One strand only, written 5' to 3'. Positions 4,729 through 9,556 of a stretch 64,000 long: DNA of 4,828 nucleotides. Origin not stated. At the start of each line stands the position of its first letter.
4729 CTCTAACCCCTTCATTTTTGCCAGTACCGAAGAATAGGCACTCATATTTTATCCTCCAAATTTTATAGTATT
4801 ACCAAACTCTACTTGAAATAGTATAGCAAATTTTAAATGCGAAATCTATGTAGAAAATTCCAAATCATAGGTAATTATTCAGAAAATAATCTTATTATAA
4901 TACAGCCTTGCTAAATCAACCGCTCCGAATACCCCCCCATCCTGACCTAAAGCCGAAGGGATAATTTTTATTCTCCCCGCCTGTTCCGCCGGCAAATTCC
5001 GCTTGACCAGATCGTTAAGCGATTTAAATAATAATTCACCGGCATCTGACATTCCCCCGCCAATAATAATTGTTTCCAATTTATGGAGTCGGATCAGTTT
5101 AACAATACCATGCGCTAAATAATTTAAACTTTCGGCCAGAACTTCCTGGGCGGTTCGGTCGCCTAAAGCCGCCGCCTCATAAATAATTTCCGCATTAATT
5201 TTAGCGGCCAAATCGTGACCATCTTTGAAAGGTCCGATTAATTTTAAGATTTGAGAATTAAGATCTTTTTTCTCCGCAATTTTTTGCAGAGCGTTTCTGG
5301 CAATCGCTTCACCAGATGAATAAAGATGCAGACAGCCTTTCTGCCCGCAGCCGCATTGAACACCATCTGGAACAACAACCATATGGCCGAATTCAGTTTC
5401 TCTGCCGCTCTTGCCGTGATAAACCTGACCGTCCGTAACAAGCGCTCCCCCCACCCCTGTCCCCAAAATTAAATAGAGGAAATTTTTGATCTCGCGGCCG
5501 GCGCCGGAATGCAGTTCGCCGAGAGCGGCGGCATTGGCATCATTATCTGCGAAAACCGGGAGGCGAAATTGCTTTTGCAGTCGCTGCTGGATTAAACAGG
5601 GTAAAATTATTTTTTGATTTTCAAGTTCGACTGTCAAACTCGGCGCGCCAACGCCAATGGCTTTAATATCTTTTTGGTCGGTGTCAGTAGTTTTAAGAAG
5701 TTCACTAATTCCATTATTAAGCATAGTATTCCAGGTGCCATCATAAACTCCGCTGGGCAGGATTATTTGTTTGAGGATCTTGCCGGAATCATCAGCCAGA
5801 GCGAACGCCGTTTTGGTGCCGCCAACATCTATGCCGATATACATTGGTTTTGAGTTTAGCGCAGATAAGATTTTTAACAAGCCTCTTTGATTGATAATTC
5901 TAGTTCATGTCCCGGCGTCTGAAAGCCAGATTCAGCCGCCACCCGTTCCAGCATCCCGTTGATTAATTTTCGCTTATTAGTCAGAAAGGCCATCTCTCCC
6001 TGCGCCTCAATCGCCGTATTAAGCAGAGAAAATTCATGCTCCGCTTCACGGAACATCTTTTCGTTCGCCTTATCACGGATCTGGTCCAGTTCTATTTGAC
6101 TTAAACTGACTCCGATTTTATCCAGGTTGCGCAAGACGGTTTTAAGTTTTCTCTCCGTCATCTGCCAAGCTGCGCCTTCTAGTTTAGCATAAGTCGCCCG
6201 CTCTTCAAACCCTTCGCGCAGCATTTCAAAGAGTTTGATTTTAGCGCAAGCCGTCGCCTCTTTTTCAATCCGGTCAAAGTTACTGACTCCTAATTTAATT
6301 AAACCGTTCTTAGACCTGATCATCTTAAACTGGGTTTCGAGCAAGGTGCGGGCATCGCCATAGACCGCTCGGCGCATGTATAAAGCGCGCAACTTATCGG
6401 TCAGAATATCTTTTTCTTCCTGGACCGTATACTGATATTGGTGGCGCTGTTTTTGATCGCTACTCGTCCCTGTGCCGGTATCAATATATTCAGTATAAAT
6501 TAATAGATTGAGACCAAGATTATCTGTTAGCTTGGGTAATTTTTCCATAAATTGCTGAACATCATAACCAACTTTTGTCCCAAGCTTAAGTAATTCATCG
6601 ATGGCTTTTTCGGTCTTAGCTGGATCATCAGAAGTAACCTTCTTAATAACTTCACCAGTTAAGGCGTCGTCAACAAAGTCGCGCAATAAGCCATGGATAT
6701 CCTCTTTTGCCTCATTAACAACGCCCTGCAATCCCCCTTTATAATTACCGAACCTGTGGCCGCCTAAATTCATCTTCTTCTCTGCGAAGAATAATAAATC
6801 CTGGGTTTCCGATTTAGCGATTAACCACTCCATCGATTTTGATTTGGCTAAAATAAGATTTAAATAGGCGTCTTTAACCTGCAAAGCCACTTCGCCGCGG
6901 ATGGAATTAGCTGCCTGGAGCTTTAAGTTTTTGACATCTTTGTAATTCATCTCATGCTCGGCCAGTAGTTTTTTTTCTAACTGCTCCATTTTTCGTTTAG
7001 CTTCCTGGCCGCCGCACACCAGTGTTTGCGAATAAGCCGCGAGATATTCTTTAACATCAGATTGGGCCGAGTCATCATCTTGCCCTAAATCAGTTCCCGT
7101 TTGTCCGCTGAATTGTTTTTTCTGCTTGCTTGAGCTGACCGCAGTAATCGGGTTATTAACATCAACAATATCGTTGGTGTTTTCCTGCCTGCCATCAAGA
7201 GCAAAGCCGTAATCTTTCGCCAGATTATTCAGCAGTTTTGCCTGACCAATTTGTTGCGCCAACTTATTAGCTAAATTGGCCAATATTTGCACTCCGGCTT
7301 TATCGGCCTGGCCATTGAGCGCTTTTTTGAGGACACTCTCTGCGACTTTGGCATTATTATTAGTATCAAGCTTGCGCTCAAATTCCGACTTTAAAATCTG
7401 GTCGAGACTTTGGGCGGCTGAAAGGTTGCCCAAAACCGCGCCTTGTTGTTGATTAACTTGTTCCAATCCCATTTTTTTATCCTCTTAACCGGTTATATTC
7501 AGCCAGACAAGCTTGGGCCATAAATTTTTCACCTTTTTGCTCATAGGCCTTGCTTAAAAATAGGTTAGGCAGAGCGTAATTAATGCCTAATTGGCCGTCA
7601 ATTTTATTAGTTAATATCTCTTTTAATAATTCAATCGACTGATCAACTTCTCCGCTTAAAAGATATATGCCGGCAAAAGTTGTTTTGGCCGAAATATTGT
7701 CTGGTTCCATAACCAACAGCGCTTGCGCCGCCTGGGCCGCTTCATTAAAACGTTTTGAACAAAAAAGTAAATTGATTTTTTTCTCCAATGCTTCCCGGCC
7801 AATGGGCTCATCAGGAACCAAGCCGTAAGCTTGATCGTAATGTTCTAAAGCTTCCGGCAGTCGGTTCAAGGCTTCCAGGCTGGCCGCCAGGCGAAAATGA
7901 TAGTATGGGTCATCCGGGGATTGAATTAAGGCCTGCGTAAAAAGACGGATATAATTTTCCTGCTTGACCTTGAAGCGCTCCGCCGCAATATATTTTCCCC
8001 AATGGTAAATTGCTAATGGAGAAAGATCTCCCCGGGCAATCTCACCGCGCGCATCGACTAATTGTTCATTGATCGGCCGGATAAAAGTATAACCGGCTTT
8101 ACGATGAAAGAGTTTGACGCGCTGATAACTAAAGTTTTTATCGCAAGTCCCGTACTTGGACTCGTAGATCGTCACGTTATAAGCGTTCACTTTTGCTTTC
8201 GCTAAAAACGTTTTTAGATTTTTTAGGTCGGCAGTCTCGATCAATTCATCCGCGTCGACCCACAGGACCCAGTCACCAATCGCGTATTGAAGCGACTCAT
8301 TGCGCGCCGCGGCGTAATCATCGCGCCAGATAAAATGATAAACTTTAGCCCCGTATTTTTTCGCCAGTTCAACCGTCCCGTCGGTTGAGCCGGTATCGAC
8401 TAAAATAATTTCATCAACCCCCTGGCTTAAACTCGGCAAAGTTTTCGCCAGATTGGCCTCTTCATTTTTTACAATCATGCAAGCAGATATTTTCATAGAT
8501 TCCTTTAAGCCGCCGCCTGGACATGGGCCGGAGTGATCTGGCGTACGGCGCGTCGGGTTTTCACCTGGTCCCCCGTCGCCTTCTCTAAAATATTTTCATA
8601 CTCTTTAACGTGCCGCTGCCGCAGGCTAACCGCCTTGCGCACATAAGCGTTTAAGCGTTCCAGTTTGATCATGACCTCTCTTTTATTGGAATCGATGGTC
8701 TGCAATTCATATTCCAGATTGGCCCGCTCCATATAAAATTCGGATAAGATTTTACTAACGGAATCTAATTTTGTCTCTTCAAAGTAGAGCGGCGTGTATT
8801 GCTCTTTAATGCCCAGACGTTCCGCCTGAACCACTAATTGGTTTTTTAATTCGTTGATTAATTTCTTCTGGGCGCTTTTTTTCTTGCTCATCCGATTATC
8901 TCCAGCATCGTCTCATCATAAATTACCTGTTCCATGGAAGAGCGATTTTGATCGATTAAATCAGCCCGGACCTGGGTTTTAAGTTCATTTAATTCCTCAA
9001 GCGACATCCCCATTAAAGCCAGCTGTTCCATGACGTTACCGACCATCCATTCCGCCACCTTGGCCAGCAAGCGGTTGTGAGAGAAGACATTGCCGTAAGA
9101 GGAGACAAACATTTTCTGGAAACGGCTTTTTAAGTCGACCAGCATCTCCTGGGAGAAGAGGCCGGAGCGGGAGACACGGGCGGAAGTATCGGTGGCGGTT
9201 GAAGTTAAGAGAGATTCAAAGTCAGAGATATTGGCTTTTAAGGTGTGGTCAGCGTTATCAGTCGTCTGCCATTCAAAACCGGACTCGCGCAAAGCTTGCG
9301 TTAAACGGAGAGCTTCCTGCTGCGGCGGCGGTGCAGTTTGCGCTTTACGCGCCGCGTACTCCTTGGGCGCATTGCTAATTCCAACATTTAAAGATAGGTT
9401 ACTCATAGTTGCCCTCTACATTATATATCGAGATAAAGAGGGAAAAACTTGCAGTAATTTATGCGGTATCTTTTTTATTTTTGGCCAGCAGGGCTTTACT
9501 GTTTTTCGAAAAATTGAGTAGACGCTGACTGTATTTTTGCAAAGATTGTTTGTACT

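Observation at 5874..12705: Seven-kb operon of unplaceable proteins: candidate undescribed filament, appendage or secreted-substrate system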

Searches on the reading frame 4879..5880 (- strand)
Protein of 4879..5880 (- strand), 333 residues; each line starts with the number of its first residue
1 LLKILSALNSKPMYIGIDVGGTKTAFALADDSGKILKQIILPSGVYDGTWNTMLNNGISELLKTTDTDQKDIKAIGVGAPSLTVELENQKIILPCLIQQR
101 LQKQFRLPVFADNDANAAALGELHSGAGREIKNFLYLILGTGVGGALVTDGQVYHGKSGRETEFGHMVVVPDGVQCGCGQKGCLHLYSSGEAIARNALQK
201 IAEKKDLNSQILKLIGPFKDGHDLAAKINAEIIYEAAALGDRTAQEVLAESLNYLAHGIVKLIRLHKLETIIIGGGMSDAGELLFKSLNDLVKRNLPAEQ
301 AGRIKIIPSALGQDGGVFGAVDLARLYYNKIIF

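Call 3: search_protein_families(library=pfam, proteins=[window:4879-5880:-], max_evalue=1)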
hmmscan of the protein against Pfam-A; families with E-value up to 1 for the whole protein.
window:4879-5880:- (333 aa): 6 families
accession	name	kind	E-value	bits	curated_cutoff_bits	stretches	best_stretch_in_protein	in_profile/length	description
PF00480.26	ROK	-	2.1e-60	205.2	22.9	1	14-325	1-292/294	ROK family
PF01869.26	BcrAD_BadFG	-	1.2e-12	48.4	31.5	2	15-89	1-84/271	BadF/BadG/BcrA/BcrD ATPase family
PF05378.19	Hydant_A_N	-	0.0037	17.5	25.2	1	15-85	2-70/176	Hydantoinase/oxoprolinase N-terminal region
PF02685.22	Glucokinase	-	0.036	13.5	22.1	1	18-166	4-158/314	Glucokinase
PF00370.27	FGGY_N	-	0.041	13.9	28.8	1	13-78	1-76/245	FGGY family of carbohydrate kinases, N-terminal domain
PF18437.6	Nup54_C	-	0.16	12.3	26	0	55-75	19-39/39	Nup54 C-terminal interacting domain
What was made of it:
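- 4879..5880 (-): ROK-family sugar kinase directly downstream. Membership in the module is uncertain. It might supply the sugar donor pathway, or it may simply be a neighbour. Pfam ROK 2.1e-60 (call 3).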

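Call 4: search_protein_families(library=ncbifam, proteins=[window:4879-5880:-], max_evalue=1)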
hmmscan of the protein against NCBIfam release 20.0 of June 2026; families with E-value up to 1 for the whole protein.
window:4879-5880:- (333 aa): 19 families
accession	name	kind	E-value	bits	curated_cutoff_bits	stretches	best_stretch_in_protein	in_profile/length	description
TIGR00744.1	ROK_glcA_fam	subfamily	2.1e-59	201.4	260.35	1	15-328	1-312/318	ROK family glucokinase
NF003461.0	PRK05082.1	subfamily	6.7e-34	117.6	283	2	15-204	4-194/291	N-acetylmannosamine kinase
NF007251.0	PRK09698.1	equivalog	1.9e-33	116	253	2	10-214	4-209/304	allose kinase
NF047821.1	NactlManKinNanK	equivalog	3.5e-31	108.8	450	2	15-203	4-193/288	N-acetylmannosamine kinase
NF047937.1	TransRegNagC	equivalog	5.1e-28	98.4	650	1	13-314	80-374/399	DNA-binding transcriptional regulator NagC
NF049930.1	TransRegMlc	equivalog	8e-28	97.9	530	1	98-321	178-387/405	sugar metabolism global transcriptional regulator Mlc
NF009835.0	PRK13310.1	equivalog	9.4e-28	97.4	380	2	13-195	1-196/303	N-acetylglucosamine kinase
NF042998.1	bglucokin_BglK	equivalog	3.2e-23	82.4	550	2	18-169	7-158/291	beta-glucoside kinase BglK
NF007108.0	PRK09557.1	equivalog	4.6e-23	82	443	1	13-321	2-297/303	fructokinase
NF045551.1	GK_Pyrobac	equivalog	1e-22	80.8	500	1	13-324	1-280/294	ATP-dependent glucokinase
NF009836.0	PRK13311.1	equivalog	3.3e-15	56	551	1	13-192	1-193/256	N-acetyl-D-glucosamine kinase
NF045550.1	FrctkaseScrK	equivalog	3.6e-09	36.5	400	1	100-172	94-162/293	fructokinase ScrK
NF045942.1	PolPhglucPhase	equivalog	5.5e-08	32.8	250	1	108-169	99-156/242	polyphosphate--glucose phosphotransferase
NF046058.1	NagK_SO3507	equivalog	2.5e-05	23.9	370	1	8-296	5-279/295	N-acetylglucosamine kinase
TIGR00241.1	CoA_E_activ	domain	0.0042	16.7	125.4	1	13-77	1-60/248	acyl-CoA dehydratase activase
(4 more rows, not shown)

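Call 102: search_protein_families(library=pfam, proteins=[P0122, P0136, P0114, P0141, P0148, P0112, P0134, P0162], max_evalue=0.01)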
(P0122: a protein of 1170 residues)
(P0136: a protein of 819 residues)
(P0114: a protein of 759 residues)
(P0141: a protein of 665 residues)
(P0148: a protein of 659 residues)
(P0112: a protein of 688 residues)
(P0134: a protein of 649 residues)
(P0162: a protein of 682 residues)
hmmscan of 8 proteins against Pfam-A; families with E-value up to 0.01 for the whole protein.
P0122 (1170 aa): 0 families

P0136 (819 aa): 0 families

P0114 (759 aa): 0 families

P0141 (665 aa): 0 families

P0148 (659 aa): 1 family
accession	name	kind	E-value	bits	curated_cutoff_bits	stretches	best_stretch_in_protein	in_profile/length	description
PF09343.15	DUF2460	-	0.00038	20.4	30.4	1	166-216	126-175/205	Conserved hypothetical protein 2217 (DUF2460)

P0112 (688 aa): 0 families

P0134 (649 aa): 0 families

P0162 (682 aa): 0 families

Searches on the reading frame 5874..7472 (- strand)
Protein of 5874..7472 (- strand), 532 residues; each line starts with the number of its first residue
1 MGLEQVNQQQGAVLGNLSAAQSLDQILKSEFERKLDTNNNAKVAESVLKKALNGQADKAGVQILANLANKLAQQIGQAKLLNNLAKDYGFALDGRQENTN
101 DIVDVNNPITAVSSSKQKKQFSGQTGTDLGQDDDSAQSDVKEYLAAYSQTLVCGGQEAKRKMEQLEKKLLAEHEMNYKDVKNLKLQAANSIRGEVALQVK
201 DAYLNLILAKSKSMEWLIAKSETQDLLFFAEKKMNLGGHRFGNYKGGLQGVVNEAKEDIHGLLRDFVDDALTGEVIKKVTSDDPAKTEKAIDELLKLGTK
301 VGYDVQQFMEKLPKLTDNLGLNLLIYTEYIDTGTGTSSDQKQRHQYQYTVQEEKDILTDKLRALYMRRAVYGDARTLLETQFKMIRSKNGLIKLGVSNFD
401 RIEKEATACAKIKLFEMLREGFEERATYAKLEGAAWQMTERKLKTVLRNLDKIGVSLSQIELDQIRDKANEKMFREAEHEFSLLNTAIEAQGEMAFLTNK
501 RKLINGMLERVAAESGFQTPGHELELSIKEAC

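Call 3: search_protein_families(library=pfam, proteins=[window:5874-7472:-], max_evalue=1)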
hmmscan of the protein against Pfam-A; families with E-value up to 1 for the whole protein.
window:5874-7472:- (532 aa): 4 families
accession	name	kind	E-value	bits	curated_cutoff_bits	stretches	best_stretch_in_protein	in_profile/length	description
PF11392.14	AllH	-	0.00027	22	25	1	29-75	35-83/109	Oxamate carbamoyltransferase subunit AllH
PF00204.31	DNA_gyraseB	-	0.00028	20.9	27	2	78-136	72-129/173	DNA gyrase B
PF24628.1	DUF7627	-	0.025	14.6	27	1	16-88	13-84/224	Repeat of unknown function (DUF7627)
PF17404.7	Nrap_D3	-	0.14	12.7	23.1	1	407-473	35-104/160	Nrap protein domain 3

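Call 4: search_protein_families(library=ncbifam, proteins=[window:5874-7472:-], max_evalue=1)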
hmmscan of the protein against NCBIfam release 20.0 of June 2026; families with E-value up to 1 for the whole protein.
window:5874-7472:- (532 aa): 0 families

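Call 102: search_protein_families(library=pfam, proteins=[P0122, P0136, P0114, P0141, P0148, P0112, P0134, P0162], max_evalue=0.01)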
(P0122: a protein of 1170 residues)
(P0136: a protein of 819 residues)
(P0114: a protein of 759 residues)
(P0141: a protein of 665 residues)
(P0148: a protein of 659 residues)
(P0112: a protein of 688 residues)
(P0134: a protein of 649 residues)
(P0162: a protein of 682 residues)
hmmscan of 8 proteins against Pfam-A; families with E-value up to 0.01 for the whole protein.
P0122 (1170 aa): 0 families

P0136 (819 aa): 0 families

P0114 (759 aa): 0 families

P0141 (665 aa): 0 families

P0148 (659 aa): 1 family
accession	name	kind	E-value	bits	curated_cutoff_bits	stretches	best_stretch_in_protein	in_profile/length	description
PF09343.15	DUF2460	-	0.00038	20.4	30.4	1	166-216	126-175/205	Conserved hypothetical protein 2217 (DUF2460)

P0112 (688 aa): 0 families

P0134 (649 aa): 0 families

P0162 (682 aa): 0 families

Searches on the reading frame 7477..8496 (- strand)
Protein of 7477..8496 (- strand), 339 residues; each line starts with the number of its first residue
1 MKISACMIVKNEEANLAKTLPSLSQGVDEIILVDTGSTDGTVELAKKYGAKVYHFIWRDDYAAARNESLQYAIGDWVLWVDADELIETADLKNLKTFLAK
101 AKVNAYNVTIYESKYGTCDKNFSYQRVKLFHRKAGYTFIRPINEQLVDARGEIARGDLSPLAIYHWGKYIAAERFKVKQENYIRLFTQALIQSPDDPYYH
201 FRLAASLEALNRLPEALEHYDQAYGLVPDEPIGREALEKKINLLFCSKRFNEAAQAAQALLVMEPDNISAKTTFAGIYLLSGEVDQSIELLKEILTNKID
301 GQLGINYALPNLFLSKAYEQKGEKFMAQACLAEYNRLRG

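Call 3: search_protein_families(library=pfam, proteins=[window:7477-8496:-], max_evalue=1)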
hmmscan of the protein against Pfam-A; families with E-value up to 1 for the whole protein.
window:7477-8496:- (339 aa): 18 families
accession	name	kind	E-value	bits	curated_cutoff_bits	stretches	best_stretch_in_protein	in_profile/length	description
PF00535.33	Glycos_transf_2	-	6.9e-24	85.1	23.3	1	4-125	1-130/168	Glycosyl transferase family 2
PF14559.12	TPR_19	-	3.1e-10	40.7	25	2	247-295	4-52/68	Tetratricopeptide repeat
PF13432.12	TPR_16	-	4.5e-10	40.2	32.7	2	184-231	18-65/65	Tetratricopeptide repeat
PF13704.12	Glyco_tranf_2_4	-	1.9e-09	38.3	27.5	1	11-97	2-97/98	Glycosyl transferase family 2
PF07719.23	TPR_2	-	1.1e-07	31.9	27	1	197-229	1-33/34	Tetratricopeptide repeat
PF13428.12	TPR_14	-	1.9e-07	31.5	23.5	1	201-237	5-41/44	Tetratricopeptide repeat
PF00515.34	TPR_1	-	7.8e-05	22.8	27.8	1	198-223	2-27/34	Tetratricopeptide repeat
PF10111.15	Glyco_tranf_2_2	-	9.2e-05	22.5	27.3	1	29-94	31-102/276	Glycosyltransferase like family 2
PF13414.12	TPR_11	-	0.00037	20.6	26.8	1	210-231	7-28/42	TPR repeat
PF13431.12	TPR_17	-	0.00046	20.7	24.4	1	185-218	1-34/34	Tetratricopeptide repeat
PF13176.12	TPR_7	-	0.0015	19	27.9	0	202-230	4-32/36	Tetratricopeptide repeat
PF13424.12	TPR_12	-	0.0021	18.6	30.1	2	200-224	48-72/77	Tetratricopeptide repeat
PF14561.12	TPR_20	-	0.0022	18.7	25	1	253-298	7-52/90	Tetratricopeptide repeat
PF12895.13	ANAPC3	-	0.012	16.3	27.2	0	249-294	4-49/82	Anaphase-promoting complex, cyclosome, subunit 3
PF23914.1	TPR_CcmH_CycH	-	0.032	14.5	42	1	189-295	42-148/158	Cytochrome c-type biogenesis protein H TPR domain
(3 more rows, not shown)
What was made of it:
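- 7477..8496 (-): Gene G: 339-aa cytoplasmic protein glycosyltransferase with a GT2 (GT-A) domain (1-175, invariant W-x-D-A-D-E) followed by TPR repeats (180-335). GmaR-like. Pfam GT2 6.9e-24 plus TPR (call 3).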

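Call 4: search_protein_families(library=ncbifam, proteins=[window:7477-8496:-], max_evalue=1)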
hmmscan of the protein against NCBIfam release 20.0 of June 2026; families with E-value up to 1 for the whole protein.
window:7477-8496:- (339 aa): 25 families
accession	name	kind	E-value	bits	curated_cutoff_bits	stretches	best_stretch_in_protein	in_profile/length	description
TIGR04195.1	S_glycosyl_SunS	equivalog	4e-17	62.2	350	1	3-209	59-265/421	SunS family peptide S-glycosyltransferase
TIGR04283.1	glyco_like_mftF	equivalog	2.7e-10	40.2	182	1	9-113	7-114/221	TIGR04283 family arsenosugar biosynthesis glycosyltransferase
NF007482.0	PRK10073.1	equivalog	1.3e-09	37.5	423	1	2-97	7-109/334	glycosyltransferase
NF010496.0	PRK13915.1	equivalog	9.8e-08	31.4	262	1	2-83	32-126/307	glucosyl-3-phosphoglycerate synthase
NF052415.1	T3SS_chap_SctY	equivalog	1.4e-07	31.9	70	1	242-334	14-103/106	type III secretion apparatus assembly chaperone SctY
TIGR04182.1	glyco_TIGR04182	equivalog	8.7e-07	28.6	325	1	10-100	9-99/293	S-layer glycoprotein N-glycosyltransferase AglJ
TIGR03965.1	mycofact_glyco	equivalog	2.3e-06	26.8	280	1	8-106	81-187/467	mycofactocin biosynthesis glycosyltransferase MftF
NF033762.1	social_mot_Tgl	equivalog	6.3e-06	25.7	225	1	200-297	34-129/252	social motility TPR repeat lipoprotein Tgl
TIGR02917.1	PEP_TPR_lipo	equivalog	1.6e-05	23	312.2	1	190-333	458-592/899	XrtA/PEP-CTERM system TPR-repeat protein PrsT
NF047683.1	TeichurnBiosyTuaG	equivalog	2e-05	24.3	400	1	28-112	36-124/252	teichuronic acid biosynthesis protein TuaG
NF040959.1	MamA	equivalog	6.7e-05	22.4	200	1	181-231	123-173/204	magnetosome protein MamA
TIGR02552.1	LcrH_SycD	equivalog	7e-05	22.6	104.8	1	186-232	41-87/136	SycD/LcrH family type III secretion system chaperone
NF038302.1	EPS_HpsE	equivalog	0.0001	21.4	300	1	29-112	35-126/307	hormogonium polysaccharide biosynthesis glycosyltransferase HpsE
NF041875.1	EPS_EpsD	equivalog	0.00011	21.8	370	1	28-87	31-93/325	exopolysaccharide biosynthesis glycosyltransferase EpsD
NF053739.1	GlytfEpsEBac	equivalog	0.00021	20.4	450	1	2-101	2-110/265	glycosyltransferase EpsE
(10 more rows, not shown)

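Call 102: search_protein_families(library=pfam, proteins=[P0122, P0136, P0114, P0141, P0148, P0112, P0134, P0162], max_evalue=0.01)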
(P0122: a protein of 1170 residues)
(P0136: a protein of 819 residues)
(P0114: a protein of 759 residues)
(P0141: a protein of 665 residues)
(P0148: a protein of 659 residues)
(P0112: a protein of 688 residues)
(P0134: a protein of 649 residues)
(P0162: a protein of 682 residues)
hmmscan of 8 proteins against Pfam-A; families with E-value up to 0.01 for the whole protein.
P0122 (1170 aa): 0 families

P0136 (819 aa): 0 families

P0114 (759 aa): 0 families

P0141 (665 aa): 0 families

P0148 (659 aa): 1 family
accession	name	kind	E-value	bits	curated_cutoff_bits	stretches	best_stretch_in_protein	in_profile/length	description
PF09343.15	DUF2460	-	0.00038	20.4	30.4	1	166-216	126-175/205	Conserved hypothetical protein 2217 (DUF2460)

P0112 (688 aa): 0 families

P0134 (649 aa): 0 families

P0162 (682 aa): 0 families

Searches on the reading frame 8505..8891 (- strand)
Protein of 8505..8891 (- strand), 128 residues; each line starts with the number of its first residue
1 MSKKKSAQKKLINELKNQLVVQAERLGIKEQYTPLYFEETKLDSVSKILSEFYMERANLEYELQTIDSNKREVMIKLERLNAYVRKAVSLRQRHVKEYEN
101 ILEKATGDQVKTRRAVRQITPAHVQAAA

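Call 3: search_protein_families(library=pfam, proteins=[window:8505-8891:-], max_evalue=1)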
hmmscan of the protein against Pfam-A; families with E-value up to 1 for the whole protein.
window:8505-8891:- (128 aa): 0 families

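Call 4: search_protein_families(library=ncbifam, proteins=[window:8505-8891:-], max_evalue=1)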
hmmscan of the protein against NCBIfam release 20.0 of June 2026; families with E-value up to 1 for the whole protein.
window:8505-8891:- (128 aa): 1 family
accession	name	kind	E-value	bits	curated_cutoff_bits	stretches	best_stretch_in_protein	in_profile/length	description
NF006505.0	PRK08939.1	equivalog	0.024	13.9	228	1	6-89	69-152/306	primosomal protein DnaI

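Call 102: search_protein_families(library=pfam, proteins=[P0122, P0136, P0114, P0141, P0148, P0112, P0134, P0162], max_evalue=0.01)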
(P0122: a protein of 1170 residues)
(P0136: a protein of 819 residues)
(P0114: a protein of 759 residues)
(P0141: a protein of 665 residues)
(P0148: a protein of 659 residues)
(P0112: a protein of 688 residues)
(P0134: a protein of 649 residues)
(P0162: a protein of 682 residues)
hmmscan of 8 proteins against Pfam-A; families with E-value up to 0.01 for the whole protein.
P0122 (1170 aa): 0 families

P0136 (819 aa): 0 families

P0114 (759 aa): 0 families

P0141 (665 aa): 0 families

P0148 (659 aa): 1 family
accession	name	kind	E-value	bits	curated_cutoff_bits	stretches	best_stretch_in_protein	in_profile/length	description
PF09343.15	DUF2460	-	0.00038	20.4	30.4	1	166-216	126-175/205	Conserved hypothetical protein 2217 (DUF2460)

P0112 (688 aa): 0 families

P0134 (649 aa): 0 families

P0162 (682 aa): 0 families

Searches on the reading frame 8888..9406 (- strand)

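Call 3: search_protein_families(library=pfam, proteins=[window:8888-9406:-], max_evalue=1)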
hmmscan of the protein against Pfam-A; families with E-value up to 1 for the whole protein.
window:8888-9406:- (172 aa): 1 family
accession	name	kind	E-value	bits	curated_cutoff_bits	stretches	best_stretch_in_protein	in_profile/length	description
PF12462.13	Helicase_IV_N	-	0.015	15.7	24.5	1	36-146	65-154/163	DNA helicase IV / RNA helicase N terminal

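Call 4: search_protein_families(library=ncbifam, proteins=[window:8888-9406:-], max_evalue=1)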
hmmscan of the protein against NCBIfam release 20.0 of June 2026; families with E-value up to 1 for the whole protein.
window:8888-9406:- (172 aa): 2 families
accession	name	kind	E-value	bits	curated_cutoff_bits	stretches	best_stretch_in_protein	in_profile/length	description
TIGR03583.1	EF_0837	hypoth_equivalog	0.011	14.8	432.15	1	93-155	253-314/365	amidohydrolase/deacetylase family metallohydrolase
NF007113.1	PRK09562.1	equivalog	0.039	13.6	208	1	22-72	129-179/251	nucleoside triphosphate pyrophosphohydrolase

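Call 102: search_protein_families(library=pfam, proteins=[P0122, P0136, P0114, P0141, P0148, P0112, P0134, P0162], max_evalue=0.01)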
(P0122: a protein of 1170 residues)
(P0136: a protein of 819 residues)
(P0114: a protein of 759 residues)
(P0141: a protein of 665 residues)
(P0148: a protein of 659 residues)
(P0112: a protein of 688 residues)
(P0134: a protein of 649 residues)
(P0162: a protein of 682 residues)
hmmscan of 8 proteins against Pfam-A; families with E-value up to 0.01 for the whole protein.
P0122 (1170 aa): 0 families

P0136 (819 aa): 0 families

P0114 (759 aa): 0 families

P0141 (665 aa): 0 families

P0148 (659 aa): 1 family
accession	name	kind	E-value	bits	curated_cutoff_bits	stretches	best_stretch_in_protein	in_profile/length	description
PF09343.15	DUF2460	-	0.00038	20.4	30.4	1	166-216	126-175/205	Conserved hypothetical protein 2217 (DUF2460)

P0112 (688 aa): 0 families

P0134 (649 aa): 0 families

P0162 (682 aa): 0 families
